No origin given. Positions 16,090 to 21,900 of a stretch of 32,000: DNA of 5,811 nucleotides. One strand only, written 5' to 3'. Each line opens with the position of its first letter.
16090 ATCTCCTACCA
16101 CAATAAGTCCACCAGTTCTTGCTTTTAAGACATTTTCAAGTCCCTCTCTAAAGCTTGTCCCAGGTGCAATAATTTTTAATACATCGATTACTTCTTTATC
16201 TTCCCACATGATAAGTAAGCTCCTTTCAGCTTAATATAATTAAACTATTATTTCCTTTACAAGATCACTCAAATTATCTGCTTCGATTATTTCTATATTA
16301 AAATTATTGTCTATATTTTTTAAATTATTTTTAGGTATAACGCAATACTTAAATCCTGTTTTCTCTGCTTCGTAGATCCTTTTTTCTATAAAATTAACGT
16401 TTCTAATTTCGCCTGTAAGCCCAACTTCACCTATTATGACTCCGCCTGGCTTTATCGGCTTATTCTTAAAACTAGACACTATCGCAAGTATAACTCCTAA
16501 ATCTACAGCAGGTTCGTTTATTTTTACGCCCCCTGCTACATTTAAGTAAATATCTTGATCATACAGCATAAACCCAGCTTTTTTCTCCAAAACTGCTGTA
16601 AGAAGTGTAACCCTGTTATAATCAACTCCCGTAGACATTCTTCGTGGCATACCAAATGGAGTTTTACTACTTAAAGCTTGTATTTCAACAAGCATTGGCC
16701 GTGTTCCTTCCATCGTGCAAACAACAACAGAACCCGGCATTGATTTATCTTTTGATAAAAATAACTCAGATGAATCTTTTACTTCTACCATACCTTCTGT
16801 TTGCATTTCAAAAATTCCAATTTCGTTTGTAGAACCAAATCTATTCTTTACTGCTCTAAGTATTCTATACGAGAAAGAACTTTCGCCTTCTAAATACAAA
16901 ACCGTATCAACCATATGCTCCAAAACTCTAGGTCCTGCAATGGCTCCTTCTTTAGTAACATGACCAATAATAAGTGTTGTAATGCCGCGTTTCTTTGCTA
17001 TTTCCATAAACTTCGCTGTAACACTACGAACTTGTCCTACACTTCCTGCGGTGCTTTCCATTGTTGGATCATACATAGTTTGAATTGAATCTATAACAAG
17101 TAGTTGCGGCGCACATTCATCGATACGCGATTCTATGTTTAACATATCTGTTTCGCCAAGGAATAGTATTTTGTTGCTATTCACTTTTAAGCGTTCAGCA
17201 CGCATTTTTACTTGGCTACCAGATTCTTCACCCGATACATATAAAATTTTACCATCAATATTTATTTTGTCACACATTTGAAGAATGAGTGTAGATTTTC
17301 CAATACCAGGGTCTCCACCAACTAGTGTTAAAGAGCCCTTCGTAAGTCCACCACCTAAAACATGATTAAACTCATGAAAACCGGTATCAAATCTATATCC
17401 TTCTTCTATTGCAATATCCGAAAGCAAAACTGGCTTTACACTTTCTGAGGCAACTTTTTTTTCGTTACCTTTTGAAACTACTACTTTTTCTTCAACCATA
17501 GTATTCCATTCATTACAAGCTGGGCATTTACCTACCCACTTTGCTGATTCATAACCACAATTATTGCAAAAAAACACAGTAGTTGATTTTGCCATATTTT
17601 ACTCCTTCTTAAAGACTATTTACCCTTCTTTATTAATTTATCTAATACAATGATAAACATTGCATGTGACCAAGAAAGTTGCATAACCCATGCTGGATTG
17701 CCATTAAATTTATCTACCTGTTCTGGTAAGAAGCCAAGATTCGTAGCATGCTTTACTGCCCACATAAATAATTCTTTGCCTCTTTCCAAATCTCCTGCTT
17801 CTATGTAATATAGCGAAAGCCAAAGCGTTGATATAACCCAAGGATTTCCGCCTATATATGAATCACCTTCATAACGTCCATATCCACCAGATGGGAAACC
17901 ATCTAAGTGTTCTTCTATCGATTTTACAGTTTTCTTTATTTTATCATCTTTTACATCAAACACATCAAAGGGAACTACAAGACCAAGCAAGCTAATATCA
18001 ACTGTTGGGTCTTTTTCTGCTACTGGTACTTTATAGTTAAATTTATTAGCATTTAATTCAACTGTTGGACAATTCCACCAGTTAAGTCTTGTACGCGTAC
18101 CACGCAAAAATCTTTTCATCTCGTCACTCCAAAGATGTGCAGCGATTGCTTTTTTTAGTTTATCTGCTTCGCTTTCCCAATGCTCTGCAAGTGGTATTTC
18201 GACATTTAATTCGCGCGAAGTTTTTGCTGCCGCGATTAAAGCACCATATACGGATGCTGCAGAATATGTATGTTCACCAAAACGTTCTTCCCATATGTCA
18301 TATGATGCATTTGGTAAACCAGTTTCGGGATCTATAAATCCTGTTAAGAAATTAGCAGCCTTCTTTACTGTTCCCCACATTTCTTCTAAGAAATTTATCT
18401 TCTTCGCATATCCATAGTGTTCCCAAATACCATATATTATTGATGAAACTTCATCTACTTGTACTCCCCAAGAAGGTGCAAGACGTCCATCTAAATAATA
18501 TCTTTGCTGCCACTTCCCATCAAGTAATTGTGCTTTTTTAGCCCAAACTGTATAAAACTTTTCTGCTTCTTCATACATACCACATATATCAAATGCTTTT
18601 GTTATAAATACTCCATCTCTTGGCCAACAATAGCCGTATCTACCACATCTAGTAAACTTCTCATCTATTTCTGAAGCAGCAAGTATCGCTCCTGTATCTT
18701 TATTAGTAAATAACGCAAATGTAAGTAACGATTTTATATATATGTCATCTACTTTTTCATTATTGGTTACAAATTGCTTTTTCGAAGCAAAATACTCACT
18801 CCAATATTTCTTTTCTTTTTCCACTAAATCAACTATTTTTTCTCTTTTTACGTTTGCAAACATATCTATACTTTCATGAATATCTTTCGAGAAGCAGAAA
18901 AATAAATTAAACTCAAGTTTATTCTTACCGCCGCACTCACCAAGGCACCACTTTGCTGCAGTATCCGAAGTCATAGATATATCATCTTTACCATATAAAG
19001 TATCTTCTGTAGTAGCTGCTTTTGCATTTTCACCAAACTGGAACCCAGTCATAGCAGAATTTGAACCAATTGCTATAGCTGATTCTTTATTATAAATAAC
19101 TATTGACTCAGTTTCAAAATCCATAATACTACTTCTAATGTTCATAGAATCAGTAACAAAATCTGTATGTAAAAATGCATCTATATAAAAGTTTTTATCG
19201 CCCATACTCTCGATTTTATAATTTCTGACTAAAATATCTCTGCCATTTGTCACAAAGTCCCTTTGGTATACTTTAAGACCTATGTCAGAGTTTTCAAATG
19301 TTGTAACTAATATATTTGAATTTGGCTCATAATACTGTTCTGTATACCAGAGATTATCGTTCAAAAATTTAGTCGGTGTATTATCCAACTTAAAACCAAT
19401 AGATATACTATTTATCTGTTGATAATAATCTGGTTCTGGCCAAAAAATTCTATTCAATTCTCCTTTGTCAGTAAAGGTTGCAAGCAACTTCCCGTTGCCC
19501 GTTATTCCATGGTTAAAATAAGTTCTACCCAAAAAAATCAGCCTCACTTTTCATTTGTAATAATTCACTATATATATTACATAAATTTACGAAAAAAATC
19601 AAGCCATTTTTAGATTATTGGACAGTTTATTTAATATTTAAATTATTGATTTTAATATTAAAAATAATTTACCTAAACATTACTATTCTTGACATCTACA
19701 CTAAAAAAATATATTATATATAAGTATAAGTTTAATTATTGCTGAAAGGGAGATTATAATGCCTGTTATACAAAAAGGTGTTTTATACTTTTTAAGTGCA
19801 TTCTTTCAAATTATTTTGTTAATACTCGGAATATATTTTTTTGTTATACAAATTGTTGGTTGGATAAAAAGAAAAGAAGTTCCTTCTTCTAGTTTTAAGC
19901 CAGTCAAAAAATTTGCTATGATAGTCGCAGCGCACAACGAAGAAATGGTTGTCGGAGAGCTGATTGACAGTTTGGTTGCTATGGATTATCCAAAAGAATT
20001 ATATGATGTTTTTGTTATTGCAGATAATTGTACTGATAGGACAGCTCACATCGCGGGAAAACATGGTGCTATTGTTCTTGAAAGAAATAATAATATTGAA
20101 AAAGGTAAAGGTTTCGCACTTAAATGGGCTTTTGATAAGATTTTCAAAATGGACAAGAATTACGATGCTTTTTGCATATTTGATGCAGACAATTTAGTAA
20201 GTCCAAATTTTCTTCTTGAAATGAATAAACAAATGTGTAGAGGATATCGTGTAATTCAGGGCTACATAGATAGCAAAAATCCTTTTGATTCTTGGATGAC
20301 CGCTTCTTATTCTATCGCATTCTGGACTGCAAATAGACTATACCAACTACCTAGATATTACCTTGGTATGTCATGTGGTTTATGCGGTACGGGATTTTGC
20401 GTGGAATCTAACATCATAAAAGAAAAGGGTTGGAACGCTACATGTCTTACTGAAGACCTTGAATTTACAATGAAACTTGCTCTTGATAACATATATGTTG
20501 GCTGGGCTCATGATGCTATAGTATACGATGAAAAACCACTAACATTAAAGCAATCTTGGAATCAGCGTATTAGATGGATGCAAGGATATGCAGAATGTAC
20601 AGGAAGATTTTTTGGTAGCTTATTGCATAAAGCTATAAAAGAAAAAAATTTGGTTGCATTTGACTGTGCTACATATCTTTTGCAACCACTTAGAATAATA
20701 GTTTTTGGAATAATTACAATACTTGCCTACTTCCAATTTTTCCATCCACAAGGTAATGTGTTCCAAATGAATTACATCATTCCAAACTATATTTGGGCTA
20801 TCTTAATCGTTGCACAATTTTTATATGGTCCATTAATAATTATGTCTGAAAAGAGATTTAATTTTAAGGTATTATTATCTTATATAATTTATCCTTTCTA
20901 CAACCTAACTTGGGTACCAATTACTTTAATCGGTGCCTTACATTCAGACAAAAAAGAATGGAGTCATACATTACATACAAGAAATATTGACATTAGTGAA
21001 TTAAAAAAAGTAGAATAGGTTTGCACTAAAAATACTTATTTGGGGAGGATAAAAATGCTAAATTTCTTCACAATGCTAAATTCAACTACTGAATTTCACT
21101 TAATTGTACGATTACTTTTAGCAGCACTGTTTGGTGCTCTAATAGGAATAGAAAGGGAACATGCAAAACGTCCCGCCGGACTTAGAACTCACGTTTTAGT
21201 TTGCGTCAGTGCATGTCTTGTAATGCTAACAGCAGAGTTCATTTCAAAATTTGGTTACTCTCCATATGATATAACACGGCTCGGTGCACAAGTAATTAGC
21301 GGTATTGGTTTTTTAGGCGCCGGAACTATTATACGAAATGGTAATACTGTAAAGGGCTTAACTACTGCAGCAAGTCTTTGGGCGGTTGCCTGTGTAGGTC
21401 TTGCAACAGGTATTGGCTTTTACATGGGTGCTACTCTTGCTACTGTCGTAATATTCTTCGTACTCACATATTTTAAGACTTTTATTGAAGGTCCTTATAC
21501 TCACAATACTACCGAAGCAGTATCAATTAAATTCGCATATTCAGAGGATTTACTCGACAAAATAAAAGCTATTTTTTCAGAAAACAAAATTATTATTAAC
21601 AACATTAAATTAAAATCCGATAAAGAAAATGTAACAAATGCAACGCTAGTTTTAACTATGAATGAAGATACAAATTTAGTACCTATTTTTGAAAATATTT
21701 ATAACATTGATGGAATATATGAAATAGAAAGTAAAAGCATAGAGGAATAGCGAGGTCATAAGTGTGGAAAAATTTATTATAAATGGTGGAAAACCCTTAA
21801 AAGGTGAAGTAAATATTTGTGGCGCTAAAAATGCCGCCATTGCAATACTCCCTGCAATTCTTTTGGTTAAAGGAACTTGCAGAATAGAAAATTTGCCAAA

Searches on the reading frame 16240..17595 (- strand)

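Call 53: search_protein_families(library=ncbifam, proteins=[window:16240-17595:-], max_evalue=1e-10)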
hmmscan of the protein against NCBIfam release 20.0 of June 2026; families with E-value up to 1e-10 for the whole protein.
window:16240-17595:- (451 aa): 4 families
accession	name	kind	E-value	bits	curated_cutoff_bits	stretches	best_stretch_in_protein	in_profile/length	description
TIGR00416.1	sms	equivalog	8.1e-184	611.6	403.05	1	1-445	1-453/454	DNA repair protein RadA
TIGR02903.1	spore_lon_C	equivalog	1.9e-17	63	678.8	1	334-447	498-612/615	Lon family ATP-dependent protease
TIGR02902.1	spore_lonB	equivalog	1.8e-16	59.8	723.3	1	329-449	409-530/531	ATP-dependent protease LonB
NF006799.0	PRK09302.1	equivalog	5e-14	51.7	408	1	68-269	254-469/515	circadian clock protein KaiC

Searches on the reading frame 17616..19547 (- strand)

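Call 53: search_protein_families(library=ncbifam, proteins=[window:17616-19547:-], max_evalue=1e-10)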
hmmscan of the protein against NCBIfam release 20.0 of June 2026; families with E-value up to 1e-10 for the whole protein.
window:17616-19547:- (643 aa): 4 families
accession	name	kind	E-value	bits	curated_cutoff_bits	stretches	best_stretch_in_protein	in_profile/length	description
TIGR01577.1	oligosac_amyl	hypoth_equivalog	1.6e-151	506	820.7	1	21-635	1-610/616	oligosaccharide amylase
NF041084.1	trehalase_H1_Arch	equivalog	2.6e-20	72.6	820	0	513-636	447-568/570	alpha,alpha-trehalase TreH1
TIGR01535.1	glucan_glucosid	equivalog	2.2e-19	69.4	741.9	1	213-611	195-608/662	glucan 1,4-alpha-glucosidase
NF041085.1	trehalase_H2_Arch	equivalog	1.2e-15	57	1000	0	515-634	454-572/579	alpha,alpha-trehalase TreH2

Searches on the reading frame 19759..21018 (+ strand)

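Call 84: search_protein_families(library=pfam, proteins=[window:19759-21018:+], max_evalue=0.001)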
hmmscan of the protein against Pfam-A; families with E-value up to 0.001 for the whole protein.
window:19759-21018:+ (419 aa): 3 families
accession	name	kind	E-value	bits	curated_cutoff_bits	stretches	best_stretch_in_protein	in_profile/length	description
PF13632.12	Glyco_trans_2_3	-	1.8e-23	83.8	27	1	140-349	4-188/198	Glycosyl transferase family group 2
PF13641.12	Glyco_tranf_2_3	-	1.9e-20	74.3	27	1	52-276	3-230/230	Glycosyltransferase like family 2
PF00535.33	Glycos_transf_2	-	1.3e-12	48.4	23.3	1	55-195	3-133/168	Glycosyl transferase family 2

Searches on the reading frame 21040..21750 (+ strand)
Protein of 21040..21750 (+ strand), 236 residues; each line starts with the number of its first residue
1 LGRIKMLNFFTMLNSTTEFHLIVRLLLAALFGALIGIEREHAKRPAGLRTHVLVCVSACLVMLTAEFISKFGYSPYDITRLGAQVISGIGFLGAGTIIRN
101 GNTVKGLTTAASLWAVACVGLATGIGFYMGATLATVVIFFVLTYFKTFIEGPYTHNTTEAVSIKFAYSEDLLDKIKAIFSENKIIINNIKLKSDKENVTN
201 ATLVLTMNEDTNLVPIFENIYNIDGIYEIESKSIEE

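Call 84: search_protein_families(library=pfam, proteins=[window:21040-21750:+], max_evalue=0.001)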
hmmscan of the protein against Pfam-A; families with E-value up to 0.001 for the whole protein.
window:21040-21750:+ (236 aa): 2 families
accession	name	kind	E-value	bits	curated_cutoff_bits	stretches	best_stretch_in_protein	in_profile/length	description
PF02308.21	MgtC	-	2.7e-41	141.1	31.4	1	25-147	1-117/121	MgtC family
PF13291.12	ACT_4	-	0.00065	20.8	27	1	168-230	16-79/80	ACT domain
